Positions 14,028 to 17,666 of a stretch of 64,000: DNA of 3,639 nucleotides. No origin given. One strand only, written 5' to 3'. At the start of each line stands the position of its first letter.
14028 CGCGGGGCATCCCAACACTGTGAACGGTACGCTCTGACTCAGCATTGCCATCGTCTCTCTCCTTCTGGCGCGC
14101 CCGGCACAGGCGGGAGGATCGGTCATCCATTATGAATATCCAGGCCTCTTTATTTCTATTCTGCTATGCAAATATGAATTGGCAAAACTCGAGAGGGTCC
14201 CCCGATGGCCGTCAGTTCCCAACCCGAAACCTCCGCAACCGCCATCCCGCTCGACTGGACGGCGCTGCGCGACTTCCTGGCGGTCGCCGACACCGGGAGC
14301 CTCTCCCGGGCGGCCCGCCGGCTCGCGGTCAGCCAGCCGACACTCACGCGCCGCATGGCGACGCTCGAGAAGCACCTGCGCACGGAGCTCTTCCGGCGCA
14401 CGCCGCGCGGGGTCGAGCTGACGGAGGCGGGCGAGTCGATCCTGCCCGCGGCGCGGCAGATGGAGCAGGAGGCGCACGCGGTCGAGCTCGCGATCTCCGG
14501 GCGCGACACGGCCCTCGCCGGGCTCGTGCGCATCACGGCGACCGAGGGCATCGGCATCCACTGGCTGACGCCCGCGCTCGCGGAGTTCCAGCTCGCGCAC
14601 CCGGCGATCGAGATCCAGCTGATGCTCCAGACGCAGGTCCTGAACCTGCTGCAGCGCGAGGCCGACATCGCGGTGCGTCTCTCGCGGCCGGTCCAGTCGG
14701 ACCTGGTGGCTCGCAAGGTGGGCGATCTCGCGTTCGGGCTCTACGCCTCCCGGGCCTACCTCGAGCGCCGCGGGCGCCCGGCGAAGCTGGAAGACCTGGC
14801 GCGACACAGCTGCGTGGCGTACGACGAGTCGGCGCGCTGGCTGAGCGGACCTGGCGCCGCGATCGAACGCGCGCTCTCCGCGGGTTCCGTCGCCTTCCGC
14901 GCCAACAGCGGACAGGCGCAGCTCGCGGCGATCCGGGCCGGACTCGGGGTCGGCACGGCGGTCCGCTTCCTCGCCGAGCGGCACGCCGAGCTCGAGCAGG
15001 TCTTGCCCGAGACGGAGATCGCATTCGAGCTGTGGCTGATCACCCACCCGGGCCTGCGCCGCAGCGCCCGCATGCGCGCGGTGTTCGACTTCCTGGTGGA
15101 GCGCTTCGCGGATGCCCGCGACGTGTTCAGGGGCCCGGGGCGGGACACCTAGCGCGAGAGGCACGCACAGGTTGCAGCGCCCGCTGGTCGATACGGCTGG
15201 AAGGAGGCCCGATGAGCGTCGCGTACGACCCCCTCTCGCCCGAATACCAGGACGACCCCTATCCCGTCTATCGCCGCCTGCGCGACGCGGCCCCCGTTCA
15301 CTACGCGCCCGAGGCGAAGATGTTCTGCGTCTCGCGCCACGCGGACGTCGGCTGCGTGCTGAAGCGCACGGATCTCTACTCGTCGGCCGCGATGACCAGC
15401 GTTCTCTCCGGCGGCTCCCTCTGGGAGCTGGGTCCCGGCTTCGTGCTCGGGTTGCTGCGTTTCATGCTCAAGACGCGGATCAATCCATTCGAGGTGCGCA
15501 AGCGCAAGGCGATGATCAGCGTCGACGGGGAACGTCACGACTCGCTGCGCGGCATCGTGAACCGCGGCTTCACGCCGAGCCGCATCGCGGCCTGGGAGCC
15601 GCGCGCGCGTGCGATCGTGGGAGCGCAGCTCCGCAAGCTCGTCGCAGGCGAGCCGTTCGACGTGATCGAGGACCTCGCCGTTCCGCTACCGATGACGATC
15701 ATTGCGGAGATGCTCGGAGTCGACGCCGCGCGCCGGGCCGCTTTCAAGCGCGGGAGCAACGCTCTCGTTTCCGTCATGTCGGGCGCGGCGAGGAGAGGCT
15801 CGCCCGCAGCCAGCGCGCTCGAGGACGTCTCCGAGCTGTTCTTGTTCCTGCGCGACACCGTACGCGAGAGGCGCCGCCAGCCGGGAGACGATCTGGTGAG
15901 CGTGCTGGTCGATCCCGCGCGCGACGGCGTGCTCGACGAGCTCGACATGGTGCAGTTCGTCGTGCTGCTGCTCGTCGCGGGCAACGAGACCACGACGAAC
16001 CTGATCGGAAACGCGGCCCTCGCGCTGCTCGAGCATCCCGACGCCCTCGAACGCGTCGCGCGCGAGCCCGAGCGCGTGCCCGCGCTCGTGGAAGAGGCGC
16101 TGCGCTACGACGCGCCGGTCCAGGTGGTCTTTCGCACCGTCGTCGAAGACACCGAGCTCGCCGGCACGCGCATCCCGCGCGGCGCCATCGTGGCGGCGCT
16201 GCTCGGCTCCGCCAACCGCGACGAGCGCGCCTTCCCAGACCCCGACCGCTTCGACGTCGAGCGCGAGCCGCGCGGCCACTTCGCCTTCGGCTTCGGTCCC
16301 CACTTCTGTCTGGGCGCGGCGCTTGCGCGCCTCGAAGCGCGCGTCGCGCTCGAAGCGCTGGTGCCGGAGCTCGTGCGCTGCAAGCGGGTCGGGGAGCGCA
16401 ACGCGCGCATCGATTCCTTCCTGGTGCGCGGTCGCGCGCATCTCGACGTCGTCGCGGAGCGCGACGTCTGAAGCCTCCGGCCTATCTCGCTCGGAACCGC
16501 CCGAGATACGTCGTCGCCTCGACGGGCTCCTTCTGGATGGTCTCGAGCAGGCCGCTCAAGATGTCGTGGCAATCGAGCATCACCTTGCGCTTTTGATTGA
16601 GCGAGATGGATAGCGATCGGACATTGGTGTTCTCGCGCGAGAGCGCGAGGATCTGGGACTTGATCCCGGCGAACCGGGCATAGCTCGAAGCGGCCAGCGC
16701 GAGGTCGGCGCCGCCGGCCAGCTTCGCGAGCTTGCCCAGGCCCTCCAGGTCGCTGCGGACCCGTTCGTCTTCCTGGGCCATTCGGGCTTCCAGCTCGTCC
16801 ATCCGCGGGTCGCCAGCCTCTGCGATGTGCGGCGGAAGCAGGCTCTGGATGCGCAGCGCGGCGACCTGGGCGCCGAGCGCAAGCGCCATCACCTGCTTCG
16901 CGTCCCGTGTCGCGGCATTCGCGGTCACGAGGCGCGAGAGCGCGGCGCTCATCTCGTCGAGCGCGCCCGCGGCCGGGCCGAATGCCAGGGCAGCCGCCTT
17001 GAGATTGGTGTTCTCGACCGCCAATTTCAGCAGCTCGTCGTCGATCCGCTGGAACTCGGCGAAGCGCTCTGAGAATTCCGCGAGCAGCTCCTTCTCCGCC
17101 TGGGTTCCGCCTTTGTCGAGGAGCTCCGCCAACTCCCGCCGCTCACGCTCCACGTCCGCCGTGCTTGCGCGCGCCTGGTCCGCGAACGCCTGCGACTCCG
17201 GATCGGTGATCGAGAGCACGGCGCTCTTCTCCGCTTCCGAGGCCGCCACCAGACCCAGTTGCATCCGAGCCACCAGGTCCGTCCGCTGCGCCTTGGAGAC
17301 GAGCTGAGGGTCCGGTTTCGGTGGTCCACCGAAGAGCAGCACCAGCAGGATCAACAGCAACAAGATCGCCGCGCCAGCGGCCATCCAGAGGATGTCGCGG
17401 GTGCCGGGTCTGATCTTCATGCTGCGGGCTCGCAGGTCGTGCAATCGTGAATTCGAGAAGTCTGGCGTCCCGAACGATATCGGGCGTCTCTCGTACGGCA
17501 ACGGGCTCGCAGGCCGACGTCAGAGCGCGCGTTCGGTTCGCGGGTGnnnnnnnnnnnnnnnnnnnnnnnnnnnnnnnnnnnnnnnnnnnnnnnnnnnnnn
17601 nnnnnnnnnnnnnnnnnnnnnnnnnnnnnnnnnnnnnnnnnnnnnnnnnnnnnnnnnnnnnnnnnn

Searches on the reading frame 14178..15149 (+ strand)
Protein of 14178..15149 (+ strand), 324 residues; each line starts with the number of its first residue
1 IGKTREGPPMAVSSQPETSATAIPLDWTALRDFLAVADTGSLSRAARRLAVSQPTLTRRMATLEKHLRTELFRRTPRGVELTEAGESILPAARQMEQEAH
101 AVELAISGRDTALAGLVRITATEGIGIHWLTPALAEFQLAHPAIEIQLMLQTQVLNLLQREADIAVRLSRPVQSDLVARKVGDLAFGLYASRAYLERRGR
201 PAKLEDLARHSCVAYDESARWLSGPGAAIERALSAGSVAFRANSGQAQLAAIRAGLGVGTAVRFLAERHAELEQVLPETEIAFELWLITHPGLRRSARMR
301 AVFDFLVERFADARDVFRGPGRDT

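Call 83: search_protein_families(library=pfam, proteins=[window:14178-15149:+], max_evalue=0.001)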
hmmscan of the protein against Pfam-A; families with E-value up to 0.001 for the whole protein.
window:14178-15149:+ (324 aa): 2 families
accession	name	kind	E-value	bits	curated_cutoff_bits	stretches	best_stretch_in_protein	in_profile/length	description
PF03466.25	LysR_substrate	-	5.3e-37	127.7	28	1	113-310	4-208/209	LysR substrate binding domain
PF00126.33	HTH_1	-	3.6e-22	78.5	26.6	1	28-86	2-60/60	Bacterial regulatory helix-turn-helix protein, lysR family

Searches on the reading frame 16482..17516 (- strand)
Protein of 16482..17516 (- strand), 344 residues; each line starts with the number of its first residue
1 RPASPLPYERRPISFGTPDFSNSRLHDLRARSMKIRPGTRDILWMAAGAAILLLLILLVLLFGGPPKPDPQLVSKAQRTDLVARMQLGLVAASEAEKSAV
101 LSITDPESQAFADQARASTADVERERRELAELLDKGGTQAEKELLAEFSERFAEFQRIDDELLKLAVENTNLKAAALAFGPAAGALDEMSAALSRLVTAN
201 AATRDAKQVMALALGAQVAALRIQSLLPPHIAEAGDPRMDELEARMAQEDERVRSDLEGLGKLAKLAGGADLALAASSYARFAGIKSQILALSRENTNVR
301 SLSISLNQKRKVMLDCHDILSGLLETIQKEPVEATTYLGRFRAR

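Call 83: search_protein_families(library=pfam, proteins=[window:16482-17516:-], max_evalue=0.001)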
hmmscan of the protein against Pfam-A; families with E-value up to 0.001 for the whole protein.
window:16482-17516:- (344 aa): 1 family
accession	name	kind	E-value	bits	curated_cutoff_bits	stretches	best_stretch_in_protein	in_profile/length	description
PF12729.13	4HB_MCP_1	-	1.2e-09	38.5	27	1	95-202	60-168/181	Four helix bundle sensory module for signal transduction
